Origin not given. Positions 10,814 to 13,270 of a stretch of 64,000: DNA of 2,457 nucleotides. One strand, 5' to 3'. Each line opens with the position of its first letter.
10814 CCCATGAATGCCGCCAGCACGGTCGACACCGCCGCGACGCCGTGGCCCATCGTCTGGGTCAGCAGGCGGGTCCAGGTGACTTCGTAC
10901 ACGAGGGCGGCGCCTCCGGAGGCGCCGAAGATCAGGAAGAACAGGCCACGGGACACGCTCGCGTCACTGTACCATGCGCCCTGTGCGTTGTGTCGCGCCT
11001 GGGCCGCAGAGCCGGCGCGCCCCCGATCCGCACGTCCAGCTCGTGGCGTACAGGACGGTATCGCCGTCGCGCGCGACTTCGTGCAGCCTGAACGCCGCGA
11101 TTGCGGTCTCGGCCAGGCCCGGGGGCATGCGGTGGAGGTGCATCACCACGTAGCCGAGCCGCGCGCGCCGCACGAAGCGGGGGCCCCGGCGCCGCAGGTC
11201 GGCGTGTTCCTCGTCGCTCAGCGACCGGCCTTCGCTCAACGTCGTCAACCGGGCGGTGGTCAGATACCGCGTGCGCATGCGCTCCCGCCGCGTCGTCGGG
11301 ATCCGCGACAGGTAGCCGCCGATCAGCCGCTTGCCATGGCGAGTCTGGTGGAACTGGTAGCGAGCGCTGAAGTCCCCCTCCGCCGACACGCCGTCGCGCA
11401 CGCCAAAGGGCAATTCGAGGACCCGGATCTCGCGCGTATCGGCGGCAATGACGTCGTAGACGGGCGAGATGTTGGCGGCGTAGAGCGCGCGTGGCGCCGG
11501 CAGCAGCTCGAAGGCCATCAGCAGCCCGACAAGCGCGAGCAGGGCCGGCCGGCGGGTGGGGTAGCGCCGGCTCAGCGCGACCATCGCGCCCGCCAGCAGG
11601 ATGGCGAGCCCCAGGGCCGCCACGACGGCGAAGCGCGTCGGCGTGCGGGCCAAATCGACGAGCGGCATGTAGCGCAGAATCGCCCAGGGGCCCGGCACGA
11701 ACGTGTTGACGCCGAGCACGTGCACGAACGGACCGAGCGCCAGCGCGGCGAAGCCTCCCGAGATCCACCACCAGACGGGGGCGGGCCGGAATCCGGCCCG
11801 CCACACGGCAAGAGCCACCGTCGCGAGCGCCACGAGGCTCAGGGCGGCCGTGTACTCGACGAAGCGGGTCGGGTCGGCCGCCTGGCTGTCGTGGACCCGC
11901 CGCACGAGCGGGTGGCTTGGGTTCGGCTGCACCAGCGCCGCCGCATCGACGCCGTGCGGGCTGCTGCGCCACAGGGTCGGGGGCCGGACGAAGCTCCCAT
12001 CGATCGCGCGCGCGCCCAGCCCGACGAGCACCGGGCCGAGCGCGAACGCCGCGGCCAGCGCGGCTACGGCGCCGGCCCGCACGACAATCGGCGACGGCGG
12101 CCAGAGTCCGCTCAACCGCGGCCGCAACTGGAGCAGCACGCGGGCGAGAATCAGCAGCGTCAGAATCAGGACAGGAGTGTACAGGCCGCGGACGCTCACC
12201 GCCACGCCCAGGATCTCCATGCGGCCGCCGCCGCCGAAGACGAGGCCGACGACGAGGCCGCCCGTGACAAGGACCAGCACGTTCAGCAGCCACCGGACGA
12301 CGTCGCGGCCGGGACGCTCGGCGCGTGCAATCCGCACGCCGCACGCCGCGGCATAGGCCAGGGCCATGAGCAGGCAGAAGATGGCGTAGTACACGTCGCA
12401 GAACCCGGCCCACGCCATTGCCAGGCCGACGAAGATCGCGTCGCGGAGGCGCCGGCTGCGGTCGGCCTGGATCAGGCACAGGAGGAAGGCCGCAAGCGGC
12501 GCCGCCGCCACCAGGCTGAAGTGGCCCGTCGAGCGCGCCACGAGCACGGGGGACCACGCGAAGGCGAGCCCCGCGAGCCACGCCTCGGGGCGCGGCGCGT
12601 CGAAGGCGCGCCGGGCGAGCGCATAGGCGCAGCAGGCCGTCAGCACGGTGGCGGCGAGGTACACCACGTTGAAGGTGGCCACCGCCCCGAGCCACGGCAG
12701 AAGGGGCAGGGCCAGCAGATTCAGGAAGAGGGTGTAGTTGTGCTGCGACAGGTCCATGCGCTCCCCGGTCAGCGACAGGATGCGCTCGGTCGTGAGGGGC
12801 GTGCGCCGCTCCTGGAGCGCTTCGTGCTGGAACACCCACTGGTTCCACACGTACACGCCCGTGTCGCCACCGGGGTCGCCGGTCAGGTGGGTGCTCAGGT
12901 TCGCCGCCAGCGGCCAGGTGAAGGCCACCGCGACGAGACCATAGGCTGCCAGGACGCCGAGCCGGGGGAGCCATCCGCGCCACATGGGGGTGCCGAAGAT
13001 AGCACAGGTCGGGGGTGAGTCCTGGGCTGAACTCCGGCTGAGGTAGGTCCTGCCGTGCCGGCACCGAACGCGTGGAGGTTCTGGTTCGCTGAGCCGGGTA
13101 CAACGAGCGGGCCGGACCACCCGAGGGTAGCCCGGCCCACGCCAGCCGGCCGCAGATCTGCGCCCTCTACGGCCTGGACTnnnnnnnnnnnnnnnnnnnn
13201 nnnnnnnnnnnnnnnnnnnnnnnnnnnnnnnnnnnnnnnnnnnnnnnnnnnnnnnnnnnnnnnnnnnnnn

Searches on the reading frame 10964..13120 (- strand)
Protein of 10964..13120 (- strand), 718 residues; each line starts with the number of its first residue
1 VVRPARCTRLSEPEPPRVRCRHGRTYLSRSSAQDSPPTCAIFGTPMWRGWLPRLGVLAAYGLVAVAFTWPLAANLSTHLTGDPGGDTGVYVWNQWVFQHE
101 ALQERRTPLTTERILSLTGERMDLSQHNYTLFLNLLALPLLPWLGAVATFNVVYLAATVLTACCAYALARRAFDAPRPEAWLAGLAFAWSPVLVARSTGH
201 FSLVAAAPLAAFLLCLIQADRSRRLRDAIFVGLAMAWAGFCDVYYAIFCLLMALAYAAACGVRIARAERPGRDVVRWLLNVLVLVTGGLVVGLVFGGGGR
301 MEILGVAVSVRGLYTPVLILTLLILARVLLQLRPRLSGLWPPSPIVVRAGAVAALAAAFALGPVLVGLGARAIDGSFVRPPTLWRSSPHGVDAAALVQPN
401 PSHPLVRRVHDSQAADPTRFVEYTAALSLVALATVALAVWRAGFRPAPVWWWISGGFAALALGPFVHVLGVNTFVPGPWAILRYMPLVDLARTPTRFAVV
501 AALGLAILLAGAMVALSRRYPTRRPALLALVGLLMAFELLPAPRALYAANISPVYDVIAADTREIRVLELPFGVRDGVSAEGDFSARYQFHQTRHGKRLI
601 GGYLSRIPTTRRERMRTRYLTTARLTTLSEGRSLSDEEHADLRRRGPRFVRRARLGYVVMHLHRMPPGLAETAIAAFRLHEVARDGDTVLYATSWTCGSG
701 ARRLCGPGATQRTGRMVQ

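Call 29: search_protein_families(library=pfam, proteins=[window:10964-13120:-], max_evalue=0.00001)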
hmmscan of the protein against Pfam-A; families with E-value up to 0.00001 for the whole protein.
window:10964-13120:- (718 aa): 1 family
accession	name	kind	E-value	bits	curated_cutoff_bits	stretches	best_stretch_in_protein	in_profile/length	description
PF09852.15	DUF2079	-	1.1e-06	28.5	28.2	1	122-230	40-146/459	Predicted membrane protein (DUF2079)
